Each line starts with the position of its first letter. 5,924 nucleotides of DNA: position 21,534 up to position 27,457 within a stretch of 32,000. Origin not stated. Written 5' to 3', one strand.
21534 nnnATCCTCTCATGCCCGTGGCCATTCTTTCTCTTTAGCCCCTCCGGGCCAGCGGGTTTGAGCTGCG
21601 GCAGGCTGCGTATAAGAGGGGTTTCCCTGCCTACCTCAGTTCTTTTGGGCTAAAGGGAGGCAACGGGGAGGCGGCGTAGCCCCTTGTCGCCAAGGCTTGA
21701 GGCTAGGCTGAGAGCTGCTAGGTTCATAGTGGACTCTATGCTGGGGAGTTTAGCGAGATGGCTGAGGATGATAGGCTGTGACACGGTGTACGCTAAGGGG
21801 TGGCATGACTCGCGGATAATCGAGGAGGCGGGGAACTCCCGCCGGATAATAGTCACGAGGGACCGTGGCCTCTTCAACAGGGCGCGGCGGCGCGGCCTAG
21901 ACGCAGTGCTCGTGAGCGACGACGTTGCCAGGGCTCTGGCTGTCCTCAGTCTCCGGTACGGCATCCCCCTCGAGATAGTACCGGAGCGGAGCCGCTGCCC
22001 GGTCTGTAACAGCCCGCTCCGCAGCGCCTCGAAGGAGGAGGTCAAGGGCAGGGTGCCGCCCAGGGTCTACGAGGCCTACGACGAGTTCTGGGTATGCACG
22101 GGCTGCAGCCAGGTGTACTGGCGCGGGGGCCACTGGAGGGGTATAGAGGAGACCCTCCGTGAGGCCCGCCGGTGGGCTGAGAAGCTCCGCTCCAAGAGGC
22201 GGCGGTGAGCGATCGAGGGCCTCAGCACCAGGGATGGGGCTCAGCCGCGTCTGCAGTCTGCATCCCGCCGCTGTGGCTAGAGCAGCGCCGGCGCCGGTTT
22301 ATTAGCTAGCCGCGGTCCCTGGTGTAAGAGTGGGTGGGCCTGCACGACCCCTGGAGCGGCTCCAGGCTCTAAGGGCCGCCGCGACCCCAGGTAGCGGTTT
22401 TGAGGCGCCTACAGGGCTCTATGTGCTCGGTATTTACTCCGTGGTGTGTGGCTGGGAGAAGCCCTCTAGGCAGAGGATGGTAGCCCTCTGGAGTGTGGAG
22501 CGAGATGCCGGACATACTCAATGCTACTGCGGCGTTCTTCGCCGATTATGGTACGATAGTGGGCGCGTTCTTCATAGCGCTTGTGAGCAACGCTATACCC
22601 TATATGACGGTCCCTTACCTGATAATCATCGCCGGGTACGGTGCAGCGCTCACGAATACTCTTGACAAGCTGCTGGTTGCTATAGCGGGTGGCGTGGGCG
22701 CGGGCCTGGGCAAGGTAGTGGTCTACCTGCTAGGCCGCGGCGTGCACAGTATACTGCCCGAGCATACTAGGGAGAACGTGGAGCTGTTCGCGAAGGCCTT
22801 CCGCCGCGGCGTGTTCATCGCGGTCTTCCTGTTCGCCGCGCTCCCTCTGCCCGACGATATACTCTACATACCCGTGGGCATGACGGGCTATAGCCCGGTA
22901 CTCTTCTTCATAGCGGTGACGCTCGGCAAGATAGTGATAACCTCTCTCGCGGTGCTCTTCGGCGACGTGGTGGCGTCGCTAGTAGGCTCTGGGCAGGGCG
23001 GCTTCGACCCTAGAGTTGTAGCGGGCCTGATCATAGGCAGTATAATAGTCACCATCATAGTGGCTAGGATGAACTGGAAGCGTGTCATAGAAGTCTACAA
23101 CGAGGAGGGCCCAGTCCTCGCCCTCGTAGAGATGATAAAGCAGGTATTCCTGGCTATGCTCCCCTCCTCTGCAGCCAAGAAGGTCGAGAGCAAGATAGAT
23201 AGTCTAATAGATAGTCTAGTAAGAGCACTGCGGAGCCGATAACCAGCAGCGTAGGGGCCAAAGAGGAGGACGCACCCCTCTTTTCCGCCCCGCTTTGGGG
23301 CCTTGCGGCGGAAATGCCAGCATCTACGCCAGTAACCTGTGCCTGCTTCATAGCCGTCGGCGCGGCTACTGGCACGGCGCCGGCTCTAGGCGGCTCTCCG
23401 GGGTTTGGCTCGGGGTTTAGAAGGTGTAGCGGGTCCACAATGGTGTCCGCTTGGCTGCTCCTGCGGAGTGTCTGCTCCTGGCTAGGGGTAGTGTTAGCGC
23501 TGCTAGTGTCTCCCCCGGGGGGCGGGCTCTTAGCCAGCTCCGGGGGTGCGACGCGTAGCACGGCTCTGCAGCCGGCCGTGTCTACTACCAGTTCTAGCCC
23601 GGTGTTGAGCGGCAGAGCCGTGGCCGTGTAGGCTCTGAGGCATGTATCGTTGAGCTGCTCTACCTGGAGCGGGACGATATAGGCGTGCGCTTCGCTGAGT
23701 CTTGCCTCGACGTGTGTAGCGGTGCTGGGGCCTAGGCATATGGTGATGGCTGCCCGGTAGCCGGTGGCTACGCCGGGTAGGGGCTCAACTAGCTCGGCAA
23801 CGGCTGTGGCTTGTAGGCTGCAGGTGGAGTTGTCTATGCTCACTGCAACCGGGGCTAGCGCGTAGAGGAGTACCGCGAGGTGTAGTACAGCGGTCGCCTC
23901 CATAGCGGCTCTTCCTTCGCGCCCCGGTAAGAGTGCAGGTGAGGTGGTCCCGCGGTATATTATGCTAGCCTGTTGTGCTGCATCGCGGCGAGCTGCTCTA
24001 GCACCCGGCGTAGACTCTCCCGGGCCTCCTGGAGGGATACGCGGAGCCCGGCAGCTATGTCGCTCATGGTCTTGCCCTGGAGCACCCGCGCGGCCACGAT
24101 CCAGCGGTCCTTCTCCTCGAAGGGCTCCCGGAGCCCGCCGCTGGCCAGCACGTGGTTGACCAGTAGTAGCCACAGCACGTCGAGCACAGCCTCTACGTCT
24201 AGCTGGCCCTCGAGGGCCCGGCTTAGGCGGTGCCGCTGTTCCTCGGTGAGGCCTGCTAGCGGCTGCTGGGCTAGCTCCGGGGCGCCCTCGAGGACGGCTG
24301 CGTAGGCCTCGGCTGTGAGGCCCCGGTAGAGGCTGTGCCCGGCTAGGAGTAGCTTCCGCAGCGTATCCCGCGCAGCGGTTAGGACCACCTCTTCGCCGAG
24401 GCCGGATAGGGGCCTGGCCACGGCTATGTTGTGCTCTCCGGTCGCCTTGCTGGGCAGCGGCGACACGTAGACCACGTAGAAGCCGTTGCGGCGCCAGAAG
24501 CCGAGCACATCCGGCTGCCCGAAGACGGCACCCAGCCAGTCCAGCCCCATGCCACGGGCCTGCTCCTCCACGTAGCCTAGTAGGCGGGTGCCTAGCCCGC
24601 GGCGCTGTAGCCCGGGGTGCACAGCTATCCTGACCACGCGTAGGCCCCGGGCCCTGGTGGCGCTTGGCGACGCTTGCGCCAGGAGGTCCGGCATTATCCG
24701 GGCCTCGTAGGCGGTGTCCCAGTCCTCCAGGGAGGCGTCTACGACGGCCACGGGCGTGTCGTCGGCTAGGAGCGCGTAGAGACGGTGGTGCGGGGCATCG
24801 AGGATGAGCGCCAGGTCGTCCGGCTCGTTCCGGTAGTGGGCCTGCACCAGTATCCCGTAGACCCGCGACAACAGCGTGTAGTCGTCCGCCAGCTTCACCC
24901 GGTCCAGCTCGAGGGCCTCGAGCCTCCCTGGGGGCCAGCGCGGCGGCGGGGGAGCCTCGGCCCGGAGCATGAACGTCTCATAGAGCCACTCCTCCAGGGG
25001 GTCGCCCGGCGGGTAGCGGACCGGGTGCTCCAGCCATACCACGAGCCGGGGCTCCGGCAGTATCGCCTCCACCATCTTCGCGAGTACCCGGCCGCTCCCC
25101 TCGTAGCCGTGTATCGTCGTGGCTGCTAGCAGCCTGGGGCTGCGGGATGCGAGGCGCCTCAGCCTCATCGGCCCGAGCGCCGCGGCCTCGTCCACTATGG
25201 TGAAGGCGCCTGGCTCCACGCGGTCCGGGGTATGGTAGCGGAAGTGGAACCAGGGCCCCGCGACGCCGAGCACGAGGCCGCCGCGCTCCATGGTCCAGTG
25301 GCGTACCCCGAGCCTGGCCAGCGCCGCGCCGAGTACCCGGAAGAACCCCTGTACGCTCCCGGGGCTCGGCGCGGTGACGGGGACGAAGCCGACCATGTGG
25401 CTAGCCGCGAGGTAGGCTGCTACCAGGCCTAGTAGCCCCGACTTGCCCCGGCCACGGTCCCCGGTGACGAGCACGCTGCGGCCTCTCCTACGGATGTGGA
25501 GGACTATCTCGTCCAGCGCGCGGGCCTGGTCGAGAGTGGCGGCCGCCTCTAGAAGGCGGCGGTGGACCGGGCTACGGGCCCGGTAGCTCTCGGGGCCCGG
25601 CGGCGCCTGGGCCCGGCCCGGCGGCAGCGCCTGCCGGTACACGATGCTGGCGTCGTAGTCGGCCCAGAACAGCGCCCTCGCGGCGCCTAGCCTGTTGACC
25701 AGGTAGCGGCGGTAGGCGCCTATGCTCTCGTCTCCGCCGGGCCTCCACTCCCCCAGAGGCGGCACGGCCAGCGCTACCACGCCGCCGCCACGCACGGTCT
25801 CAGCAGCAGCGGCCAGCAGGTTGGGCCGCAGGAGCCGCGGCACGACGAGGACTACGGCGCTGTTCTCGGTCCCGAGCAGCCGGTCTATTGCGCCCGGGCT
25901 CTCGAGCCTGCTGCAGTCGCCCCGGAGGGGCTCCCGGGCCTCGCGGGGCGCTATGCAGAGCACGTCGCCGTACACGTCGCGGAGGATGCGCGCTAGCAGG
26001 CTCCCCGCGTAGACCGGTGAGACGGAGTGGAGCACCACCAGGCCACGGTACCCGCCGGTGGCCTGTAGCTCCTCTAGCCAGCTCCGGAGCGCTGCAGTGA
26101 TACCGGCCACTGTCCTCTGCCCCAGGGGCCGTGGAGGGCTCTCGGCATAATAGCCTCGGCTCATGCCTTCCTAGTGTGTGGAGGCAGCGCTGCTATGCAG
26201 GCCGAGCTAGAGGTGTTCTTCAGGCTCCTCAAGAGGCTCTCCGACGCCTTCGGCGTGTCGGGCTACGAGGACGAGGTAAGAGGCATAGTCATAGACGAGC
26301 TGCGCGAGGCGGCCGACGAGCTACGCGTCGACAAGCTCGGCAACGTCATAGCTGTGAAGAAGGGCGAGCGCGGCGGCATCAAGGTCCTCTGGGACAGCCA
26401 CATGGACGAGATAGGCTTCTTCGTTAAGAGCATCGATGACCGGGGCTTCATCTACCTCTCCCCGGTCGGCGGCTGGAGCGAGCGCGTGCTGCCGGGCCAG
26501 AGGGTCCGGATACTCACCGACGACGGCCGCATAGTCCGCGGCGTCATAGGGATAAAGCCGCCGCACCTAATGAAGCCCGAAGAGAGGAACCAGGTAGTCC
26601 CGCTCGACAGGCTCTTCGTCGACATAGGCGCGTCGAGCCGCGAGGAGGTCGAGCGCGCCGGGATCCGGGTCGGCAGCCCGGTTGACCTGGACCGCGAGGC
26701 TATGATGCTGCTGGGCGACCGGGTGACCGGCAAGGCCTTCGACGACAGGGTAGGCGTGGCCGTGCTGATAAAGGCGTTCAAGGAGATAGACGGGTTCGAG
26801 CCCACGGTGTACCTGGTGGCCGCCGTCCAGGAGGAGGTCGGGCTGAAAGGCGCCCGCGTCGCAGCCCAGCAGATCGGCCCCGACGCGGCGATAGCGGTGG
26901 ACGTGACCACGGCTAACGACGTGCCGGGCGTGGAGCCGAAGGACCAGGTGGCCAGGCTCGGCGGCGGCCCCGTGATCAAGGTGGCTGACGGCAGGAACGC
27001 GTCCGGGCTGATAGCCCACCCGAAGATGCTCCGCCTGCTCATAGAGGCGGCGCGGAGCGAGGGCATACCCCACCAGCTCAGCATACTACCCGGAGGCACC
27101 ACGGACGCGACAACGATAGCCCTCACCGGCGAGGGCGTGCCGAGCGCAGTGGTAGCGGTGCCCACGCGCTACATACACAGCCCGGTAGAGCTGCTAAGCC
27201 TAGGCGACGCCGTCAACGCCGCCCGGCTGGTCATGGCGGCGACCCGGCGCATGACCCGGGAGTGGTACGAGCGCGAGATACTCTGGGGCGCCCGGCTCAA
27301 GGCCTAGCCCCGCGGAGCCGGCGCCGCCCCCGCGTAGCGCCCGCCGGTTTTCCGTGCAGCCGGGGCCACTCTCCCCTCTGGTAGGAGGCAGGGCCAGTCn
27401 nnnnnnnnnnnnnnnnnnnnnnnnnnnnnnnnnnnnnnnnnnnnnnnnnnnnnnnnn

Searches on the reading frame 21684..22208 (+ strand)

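Call 52: search_protein_families(library=pfam, proteins=[window:21684-22208:+], max_evalue=0.00001)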
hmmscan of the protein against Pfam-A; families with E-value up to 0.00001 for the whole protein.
window:21684-22208:+ (174 aa): 1 family
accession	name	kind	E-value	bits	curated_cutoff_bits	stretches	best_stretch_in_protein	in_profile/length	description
PF01927.22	Mut7-C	-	1.3e-48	165.3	23.3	1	13-157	2-145/146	Mut7-C RNAse domain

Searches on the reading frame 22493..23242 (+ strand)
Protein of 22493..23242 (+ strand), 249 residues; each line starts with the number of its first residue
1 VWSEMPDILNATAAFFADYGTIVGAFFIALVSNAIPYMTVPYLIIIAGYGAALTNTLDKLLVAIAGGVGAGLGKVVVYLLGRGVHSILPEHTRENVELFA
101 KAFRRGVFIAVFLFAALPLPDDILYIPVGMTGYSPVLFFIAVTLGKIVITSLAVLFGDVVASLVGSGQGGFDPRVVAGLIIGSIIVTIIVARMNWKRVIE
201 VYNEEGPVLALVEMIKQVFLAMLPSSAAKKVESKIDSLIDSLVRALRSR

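Call 52: search_protein_families(library=pfam, proteins=[window:22493-23242:+], max_evalue=0.00001)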
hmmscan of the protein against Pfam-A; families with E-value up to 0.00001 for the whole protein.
window:22493-23242:+ (249 aa): 1 family
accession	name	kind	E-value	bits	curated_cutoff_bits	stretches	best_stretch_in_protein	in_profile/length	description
PF09335.16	VTT_dom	-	2.7e-13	50.9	33.9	1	41-158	2-122/123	VTT domain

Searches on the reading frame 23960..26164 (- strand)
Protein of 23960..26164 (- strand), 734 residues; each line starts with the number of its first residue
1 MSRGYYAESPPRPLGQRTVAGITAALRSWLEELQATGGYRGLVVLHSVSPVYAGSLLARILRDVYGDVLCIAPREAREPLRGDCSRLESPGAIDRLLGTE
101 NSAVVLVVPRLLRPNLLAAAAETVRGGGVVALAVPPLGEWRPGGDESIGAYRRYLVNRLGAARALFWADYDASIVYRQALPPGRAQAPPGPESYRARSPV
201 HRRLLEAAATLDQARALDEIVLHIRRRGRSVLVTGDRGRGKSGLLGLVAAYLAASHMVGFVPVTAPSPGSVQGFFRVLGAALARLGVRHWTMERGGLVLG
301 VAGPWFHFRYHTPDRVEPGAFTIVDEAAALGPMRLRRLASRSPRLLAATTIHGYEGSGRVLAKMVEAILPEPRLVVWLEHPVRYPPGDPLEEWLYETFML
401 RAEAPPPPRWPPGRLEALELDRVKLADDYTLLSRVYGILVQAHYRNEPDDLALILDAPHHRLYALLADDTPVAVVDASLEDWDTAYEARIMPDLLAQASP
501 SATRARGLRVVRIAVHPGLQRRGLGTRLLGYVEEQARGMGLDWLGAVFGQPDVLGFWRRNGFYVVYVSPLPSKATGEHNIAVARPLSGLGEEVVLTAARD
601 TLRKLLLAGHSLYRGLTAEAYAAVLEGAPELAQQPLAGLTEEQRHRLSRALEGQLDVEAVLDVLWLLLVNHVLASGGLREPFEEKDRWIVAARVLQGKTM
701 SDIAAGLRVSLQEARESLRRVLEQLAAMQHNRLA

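Call 52: search_protein_families(library=pfam, proteins=[window:23960-26164:-], max_evalue=0.00001)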
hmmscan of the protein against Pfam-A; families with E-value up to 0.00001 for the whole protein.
window:23960-26164:- (734 aa): 5 families
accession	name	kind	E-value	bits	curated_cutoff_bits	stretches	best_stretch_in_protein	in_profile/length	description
PF05127.21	NAT10_TcmA_helicase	-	5.6e-38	131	22.7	1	233-400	2-175/176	RNA cytidine acetyltransferase NAT10/TcmA, helicase domain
PF13718.12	GNAT_acetyltr_2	-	1.2e-22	80.8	24.6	2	435-534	2-123/229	GNAT acetyltransferase 2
PF00583.31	Acetyltransf_1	-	2.8e-09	37.7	20.7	1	447-562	17-116/116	Acetyltransferase (GNAT) family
PF08351.18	TmcA_N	-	1.4e-07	32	22.7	1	94-141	91-138/178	tRNA(Met) cytidine acetyltransferase TmcA, N-terminal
PF13508.13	Acetyltransf_7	-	1.1e-06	29.3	27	1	508-563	30-83/84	Acetyltransferase (GNAT) domain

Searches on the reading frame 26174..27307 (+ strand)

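Call 52: search_protein_families(library=pfam, proteins=[window:26174-27307:+], max_evalue=0.00001)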
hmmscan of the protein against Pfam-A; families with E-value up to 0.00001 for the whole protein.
window:26174-27307:+ (377 aa): 2 families
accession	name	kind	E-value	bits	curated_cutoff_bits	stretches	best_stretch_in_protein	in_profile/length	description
PF05343.19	Peptidase_M42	-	1.5e-100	336.5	23.2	1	56-352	1-292/292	M42 glutamyl aminopeptidase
PF01546.33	Peptidase_M20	-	2.8e-09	37.6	24.6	1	188-356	33-203/206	Peptidase family M20/M25/M40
